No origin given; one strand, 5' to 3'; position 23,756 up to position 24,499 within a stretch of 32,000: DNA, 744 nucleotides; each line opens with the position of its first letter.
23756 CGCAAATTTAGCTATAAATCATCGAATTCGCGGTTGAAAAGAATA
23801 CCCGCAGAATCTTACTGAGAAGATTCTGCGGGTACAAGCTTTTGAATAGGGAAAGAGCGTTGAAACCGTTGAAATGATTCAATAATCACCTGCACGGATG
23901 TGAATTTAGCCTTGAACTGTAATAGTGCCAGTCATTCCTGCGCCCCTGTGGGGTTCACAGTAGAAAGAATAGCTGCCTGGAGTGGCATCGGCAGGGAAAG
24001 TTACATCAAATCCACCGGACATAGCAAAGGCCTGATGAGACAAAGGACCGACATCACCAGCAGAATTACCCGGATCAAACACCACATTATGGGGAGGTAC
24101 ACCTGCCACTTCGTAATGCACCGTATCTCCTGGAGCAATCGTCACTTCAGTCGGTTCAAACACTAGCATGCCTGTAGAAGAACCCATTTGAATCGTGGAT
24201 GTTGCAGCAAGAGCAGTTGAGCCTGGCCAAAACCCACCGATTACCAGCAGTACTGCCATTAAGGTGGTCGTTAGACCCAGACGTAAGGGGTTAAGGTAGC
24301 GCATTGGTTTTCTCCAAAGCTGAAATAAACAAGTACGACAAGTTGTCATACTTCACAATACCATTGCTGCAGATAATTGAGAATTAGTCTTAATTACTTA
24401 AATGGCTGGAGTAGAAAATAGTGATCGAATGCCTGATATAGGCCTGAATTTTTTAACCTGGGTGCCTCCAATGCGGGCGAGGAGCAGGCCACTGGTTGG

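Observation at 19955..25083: Near-identical 17-19 bp palindrome upstream of three unrelated genes (pcb/isiA-like, petE, His/Cys-rich orphan)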

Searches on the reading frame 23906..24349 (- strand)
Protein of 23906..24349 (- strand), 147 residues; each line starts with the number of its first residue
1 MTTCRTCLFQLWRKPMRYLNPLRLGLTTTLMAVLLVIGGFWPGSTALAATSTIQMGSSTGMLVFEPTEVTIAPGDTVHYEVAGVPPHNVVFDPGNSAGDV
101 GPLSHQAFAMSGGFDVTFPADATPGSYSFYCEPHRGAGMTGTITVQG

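Call 9: search_protein_families(library=pfam, proteins=[window:23906-24349:-])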
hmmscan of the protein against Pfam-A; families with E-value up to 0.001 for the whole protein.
window:23906-24349:- (147 aa): 1 family
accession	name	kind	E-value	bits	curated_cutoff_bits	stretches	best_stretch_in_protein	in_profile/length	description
PF00127.26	Copper-bind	-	9.8e-19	68.1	21.2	1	53-146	3-99/99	Copper binding proteins, plastocyanin/azurin family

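Call 25: find_homologous_proteins(query=window:23906-24304:-)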
Query window:23906-24304:- (132 aa): 203 proteins with E <= 0.001 among 267 candidates; the best 120 are listed.
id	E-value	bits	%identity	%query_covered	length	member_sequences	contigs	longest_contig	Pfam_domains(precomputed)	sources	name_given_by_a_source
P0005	2.6e-81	288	99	100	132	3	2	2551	PF00127.27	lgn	-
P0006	1.4e-80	286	98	100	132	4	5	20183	PF00127.27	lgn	-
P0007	1.6e-71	257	89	100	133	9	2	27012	PF00127.27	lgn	-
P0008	1.1e-61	225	80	100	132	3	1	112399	PF00127.27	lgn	-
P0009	5.3e-61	223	84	88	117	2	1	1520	PF00127.27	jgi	-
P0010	4.7e-54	200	82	84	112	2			PF00127.27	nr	nr:plastocyanin [Acaryochloris sp. IP29b_bin.148]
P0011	1.0e-49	186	68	100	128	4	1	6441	PF00127.27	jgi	jgi:plastocyanin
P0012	1.8e-45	172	71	87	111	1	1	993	PF00127.27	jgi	jgi:plastocyanin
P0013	6.7e-43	164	69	78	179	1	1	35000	PF00127.27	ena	-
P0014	1.2e-42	163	59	99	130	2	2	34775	PF00127.27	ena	-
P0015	1.4e-41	160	88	64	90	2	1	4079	PF00127.27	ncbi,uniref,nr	ncbi:plastocyanin/azurin family copper-binding protein [Acaryochloris sp. IP29b_bin.137]|uniref:plas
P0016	5.9e-39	151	56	99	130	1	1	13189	PF00127.27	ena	-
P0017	1.1e-38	150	56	99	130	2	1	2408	PF00127.27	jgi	jgi:plastocyanin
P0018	1.7e-38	150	56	99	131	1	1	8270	PF00127.27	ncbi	ncbi:MAG: plastocyanin [Cyanobacteria bacterium P01_A01_bin.17]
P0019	7.5e-38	148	55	99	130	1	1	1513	PF00127.27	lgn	-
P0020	2.0e-37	146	55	99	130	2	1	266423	PF00127.27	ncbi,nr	ncbi:plastocyanin [Acaryochloris thomasi]|nr:plastocyanin [Acaryochloris thomasi]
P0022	1.5e-36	143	67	82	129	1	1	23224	PF00127.27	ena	-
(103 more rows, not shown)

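Call 27: find_encoding_contigs(protein=P0007, flank=10000, max_places=2)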
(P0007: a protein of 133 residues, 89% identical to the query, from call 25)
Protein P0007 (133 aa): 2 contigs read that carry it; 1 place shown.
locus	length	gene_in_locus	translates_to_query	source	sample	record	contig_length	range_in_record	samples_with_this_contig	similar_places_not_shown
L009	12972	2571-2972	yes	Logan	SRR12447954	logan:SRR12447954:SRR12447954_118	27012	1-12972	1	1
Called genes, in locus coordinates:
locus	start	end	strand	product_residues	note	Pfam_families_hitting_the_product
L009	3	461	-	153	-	?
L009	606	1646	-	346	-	PF00274:Glycolytic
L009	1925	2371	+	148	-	-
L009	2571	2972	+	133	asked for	PF00127:Copper-bind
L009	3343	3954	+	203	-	-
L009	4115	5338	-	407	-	PF00421:PSII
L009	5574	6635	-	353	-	PF00421:PSII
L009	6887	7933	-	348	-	PF00421:PSII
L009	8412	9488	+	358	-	PF06999:Suc_Fer-like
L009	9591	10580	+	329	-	PF00165:HTH_AraC (faint), PF12833:HTH_18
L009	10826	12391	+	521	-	PF11741:AMIN, PF07715:Plug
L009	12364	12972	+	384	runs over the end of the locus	PF00593:TonB_dep_Rec_b-barrel, PF14905:OMP_b-brl_3 (faint)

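Call 28: find_encoding_contigs(protein=P0008, flank=10000, max_places=2)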
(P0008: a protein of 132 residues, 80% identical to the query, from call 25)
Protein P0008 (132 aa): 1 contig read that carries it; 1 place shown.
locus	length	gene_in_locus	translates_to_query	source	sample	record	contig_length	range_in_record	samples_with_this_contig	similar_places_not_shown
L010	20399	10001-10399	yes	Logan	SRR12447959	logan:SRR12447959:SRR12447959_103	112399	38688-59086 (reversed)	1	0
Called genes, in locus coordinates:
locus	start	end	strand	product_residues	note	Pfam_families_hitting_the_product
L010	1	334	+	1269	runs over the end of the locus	PF02514:CobN-Mg_chel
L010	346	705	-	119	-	PF04993:TfoX_N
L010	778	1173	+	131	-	PF07681:DoxX (weak), PF13564:DoxX_2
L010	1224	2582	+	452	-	PF01554:MatE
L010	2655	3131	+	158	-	PF00965:TIMP (weak)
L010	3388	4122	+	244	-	-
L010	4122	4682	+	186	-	-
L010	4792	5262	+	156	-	-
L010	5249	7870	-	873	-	PF01411:tRNA-synt_2c, PF07973:tRNA_SAD, PF02272:DHHA1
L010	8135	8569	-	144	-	PF01844:HNH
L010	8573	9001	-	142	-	-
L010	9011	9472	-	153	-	-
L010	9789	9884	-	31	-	-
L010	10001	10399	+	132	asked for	PF00127:Copper-bind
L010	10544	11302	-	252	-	PF13489:Methyltransf_23, PF01209:Ubie_methyltran, PF13679:Methyltransf_32 (weak), PF13847:Methyltransf_31, PF08241:Methyltransf_11, PF08242:Methyltransf_12, PF13649:Methyltransf_25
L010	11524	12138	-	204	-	-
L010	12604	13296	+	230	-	PF23914:TPR_CcmH_CycH (faint), PF13371:TPR_9 (faint), PF13414:TPR_11 (faint), PF13428:TPR_14 (faint), PF13424:TPR_12, PF00515:TPR_1, PF07719:TPR_2, PF13181:TPR_8 (weak), +3 more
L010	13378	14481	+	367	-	PF00421:PSII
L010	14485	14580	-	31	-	-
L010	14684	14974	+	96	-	-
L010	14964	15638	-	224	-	PF00300:His_Phos_1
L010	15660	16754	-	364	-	PF01264:Chorismate_synt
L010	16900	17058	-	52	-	-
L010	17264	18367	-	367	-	PF01628:HrcA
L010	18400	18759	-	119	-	PF00581:Rhodanese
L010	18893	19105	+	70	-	PF21748:UPF0150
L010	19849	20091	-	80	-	-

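Call 29: find_encoding_contigs(protein=P0013, flank=10000, max_places=2)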
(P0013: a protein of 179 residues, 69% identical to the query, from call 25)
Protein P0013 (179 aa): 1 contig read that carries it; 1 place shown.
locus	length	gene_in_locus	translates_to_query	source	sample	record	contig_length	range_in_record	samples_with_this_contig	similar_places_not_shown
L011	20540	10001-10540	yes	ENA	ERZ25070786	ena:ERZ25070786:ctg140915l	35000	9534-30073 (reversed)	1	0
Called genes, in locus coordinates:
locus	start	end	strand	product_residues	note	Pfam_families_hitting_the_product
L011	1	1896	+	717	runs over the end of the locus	PF00353:HemolysinCabind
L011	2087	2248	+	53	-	-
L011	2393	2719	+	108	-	-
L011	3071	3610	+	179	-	-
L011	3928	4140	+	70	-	-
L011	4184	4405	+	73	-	-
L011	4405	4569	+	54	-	-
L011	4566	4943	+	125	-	-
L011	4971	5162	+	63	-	-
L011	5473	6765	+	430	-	PF00353:HemolysinCabind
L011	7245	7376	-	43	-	-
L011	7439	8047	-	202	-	-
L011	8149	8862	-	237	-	PF13181:TPR_8 (faint), PF13371:TPR_9 (faint), PF13414:TPR_11 (faint), PF13424:TPR_12 (faint), PF13428:TPR_14 (faint), PF00515:TPR_1 (weak), PF00515:TPR_1, PF07719:TPR_2, +5 more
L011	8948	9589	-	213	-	-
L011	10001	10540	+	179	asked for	PF00127:Copper-bind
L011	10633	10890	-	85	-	PF28237:Asr1405_Asl0597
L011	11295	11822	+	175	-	PF00210:Ferritin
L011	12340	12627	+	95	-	PF08681:TacA1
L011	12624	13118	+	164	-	PF00583:Acetyltransf_1, PF13508:Acetyltransf_7 (weak)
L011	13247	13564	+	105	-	-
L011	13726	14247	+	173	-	PF00210:Ferritin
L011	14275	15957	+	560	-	PF00528:BPD_transp_1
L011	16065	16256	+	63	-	-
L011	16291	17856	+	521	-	PF02421:FeoB_N, PF17910:FeoB_Cyto, PF07664:FeoB_C, PF07670:Gate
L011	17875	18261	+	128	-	-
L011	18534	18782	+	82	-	-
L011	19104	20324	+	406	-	PF09375:Peptidase_M75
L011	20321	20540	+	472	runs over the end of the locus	PF06537:DHOR, PF00034:Cytochrom_C (faint), PF13442:Cytochrome_CBB3 (faint)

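Call 33: find_related_loci(query=A1, collection=genome_contigs, flank=3000)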
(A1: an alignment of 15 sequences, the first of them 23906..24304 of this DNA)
Query A1 (132 aa) in genome_contigs; peptide patterns used: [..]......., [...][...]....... (x = any residue, [..] = any of these).
600 stretches matched a pattern (row limit reached: there are more); 490 encode a relative of the query (tblastn E <= 1e-3); the best 80 are kept; 80 distinct loci.
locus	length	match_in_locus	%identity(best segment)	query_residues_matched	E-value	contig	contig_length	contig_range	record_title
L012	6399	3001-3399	76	1-132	1e-65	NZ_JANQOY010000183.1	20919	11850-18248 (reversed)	MAG: Acaryochloris sp. IP29b_bin.148 k99_1627208, whole genome shotgun sequence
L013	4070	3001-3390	52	1-131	5e-40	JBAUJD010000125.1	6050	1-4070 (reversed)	MAG: Thermosynechococcaceae cyanobacterium isolate MFD12179_ilm_asm_bin10 k127_73622, whole genome shotgun sequence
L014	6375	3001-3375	54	14-132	9e-38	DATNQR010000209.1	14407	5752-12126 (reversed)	MAG TPA_asm: Thermosynechococcaceae cyanobacterium isolate SMAG_U16512 k141_472870, whole genome shotgun sequence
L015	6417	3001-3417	47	1-132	4e-36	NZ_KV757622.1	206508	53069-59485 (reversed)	Nostoc sp. KVJ20 contig_86, whole genome shotgun sequence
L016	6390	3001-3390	52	8-132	4e-36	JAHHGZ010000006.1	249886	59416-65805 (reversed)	MAG: Cyanomargarita calcarea GSE-NOS-MK-12-04C scaffold_23_c2, whole genome shotgun sequence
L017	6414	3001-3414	48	1-131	4e-36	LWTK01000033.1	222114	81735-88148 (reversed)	Nostoc sp. ATCC 43529 scaffold17.1, whole genome shotgun sequence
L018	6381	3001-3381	51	8-131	3e-36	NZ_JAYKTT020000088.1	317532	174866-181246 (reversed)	Chlorogloeopsis sp. ULAP02 9, whole genome shotgun sequence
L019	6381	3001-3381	51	8-131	4e-36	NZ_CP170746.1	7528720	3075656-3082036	Chlorogloeopsis fritschii PCC 6912 chromosome, complete genome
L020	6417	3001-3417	46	1-132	1e-35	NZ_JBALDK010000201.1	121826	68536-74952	MAG: Nostoc sp. isolate P1574 bin 1 NODE_10_length_121826_cov_24.186887, whole genome shotgun sequence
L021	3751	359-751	51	8-132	1e-35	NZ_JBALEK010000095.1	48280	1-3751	MAG: Nostoc sp. isolate P6620 bin 4 NODE_739_length_48280_cov_42.341372, whole genome shotgun sequence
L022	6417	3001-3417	48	1-132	1e-35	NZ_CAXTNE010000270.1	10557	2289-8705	MAG: uncultured Nostoc sp. isolate public_SRR14722161_metawrap_bin.1 public_SRR14722161_metawrap_bin.1_270, whole genome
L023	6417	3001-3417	45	1-132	1e-35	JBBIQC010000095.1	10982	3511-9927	MAG: Oscillatoriales cyanobacterium bin_317 isolate SIF170217_bin_317 NODE_4933_length_10982_cov_3.318569, whole genome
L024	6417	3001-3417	47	1-132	1e-35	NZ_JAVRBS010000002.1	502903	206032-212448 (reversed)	MAG: Nostoc sp. ChiVER01 contig_2, whole genome shotgun sequence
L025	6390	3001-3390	51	8-132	2e-35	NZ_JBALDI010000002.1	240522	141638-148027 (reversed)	MAG: Nostoc sp. isolate P14318 bin 17 NODE_9_length_240522_cov_95.854871, whole genome shotgun sequence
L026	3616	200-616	47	1-132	2e-35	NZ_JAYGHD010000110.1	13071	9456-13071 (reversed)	Nostoc sp. UHCC 0251 NODE_218_length_13071_cov_24.807775, whole genome shotgun sequence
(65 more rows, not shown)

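Call 35: find_encoding_contigs(protein=P0011, flank=6000, max_places=1)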
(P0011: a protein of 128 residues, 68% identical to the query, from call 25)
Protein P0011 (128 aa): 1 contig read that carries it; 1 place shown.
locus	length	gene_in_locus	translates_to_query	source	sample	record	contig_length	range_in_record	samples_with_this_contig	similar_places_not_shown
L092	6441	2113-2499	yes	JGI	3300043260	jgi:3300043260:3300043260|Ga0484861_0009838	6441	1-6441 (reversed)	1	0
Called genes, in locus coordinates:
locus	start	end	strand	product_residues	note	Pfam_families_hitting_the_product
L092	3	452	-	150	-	?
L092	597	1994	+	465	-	PF10396:TrmE_N, PF12631:MnmE_helical, PF00071:Ras (weak), PF01926:MMR_HSR1, PF02421:FeoB_N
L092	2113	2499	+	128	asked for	PF00127:Copper-bind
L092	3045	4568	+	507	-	PF17862:AAA_lid_3 (faint), PF00004:AAA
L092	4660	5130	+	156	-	PF08239:SH3_3 (weak)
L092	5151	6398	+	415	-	PF22660:RS_preATP-grasp-like, PF02222:ATP-grasp, PF07478:Dala_Dala_lig_C (weak), PF02786:CPSase_L_D2 (weak), PF17769:PurK_C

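Call 36: find_encoding_contigs(protein=P0022, flank=6000, max_places=1)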
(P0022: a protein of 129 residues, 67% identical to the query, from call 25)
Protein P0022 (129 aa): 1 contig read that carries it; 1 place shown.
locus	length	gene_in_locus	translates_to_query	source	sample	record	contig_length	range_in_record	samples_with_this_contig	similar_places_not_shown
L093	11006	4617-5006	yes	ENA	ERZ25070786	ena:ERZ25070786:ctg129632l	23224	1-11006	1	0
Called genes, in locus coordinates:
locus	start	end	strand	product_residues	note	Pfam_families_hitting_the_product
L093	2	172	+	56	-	?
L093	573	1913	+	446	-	PF00012:HSP70, PF06723:MreB_Mbl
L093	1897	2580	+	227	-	PF00012:HSP70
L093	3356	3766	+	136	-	PF01556:DnaJ_C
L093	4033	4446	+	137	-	-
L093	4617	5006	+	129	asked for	PF00127:Copper-bind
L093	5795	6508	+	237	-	PF14256:YwiC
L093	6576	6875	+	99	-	PF00111:Fer2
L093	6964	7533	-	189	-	PF13424:TPR_12 (faint), PF01239:PPTA (faint), PF13181:TPR_8 (faint), PF13371:TPR_9 (weak), PF13414:TPR_11 (faint), PF13428:TPR_14 (faint), PF00515:TPR_1, PF07719:TPR_2, +4 more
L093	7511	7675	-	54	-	-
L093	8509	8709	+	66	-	-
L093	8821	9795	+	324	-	PF00226:DnaJ, PF01556:DnaJ_C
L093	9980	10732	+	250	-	PF01007:IRK (weak), PF07885:Ion_trans_2 (weak), PF17655:IRK_C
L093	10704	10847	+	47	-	PF17655:IRK_C (weak)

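Call 37: find_encoding_contigs(protein=P0014, flank=6000, max_places=1)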
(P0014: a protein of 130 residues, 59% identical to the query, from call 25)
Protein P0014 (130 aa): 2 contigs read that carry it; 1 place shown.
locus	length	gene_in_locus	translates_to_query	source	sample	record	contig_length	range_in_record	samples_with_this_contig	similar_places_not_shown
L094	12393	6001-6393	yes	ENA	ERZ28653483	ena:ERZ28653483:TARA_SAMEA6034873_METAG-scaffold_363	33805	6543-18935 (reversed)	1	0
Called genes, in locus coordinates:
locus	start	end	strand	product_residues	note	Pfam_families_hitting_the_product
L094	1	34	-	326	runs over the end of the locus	PF02951:GSH-S_N, PF02955:GSH-S_ATP, PF08443:RimK, PF14398:ATPgrasp_YheCD (weak)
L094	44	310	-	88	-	PF00462:Glutaredoxin, PF13417:GST_N_3 (weak)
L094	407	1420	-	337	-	PF04055:Radical_SAM, PF11946:DUF3463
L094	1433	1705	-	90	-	-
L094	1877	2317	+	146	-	PF10722:YbjN, PF22551:TY-Chap1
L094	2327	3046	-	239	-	-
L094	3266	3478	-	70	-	-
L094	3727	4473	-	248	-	PF00300:His_Phos_1 (weak)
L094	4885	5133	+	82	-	-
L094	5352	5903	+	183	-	PF01257:2Fe-2S_thioredx (weak)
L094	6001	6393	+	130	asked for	PF00127:Copper-bind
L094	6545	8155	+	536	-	PF00009:GTP_EFTU, PF01926:MMR_HSR1 (weak), PF22042:EF-G_D2, PF03144:GTP_EFTU_D2 (weak), PF16658:RF3_C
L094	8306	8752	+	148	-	PF05154:TM2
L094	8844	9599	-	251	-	PF00106:adh_short, PF01370:Epimerase (faint), PF08659:KR, PF13561:adh_short_C2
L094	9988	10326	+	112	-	-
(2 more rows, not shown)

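Call 38: find_encoding_contigs(protein=P0020, flank=6000, max_places=1)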
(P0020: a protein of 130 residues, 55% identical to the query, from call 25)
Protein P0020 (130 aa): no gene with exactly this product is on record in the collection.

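Call 82: search_protein_families(library=ncbifam, proteins=[window:23906-24304:-], max_evalue=0.001)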
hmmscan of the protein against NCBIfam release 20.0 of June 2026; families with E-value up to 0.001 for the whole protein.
window:23906-24304:- (132 aa): 4 families
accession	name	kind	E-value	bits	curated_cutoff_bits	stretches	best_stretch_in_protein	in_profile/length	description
TIGR02656.1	cyanin_plasto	equivalog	3.5e-28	97.9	87.85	1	37-131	2-99/99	plastocyanin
TIGR03102.1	halo_cynanin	subfamily_domain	8e-11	42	93.8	1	36-131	24-115/115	halocyanin domain-containing protein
TIGR02375.1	pseudoazurin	equivalog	2e-08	33.9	109.85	1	42-130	5-86/116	pseudoazurin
TIGR02657.1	amicyanin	equivalog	4.6e-05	23.7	110.2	1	48-128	7-80/83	amicyanin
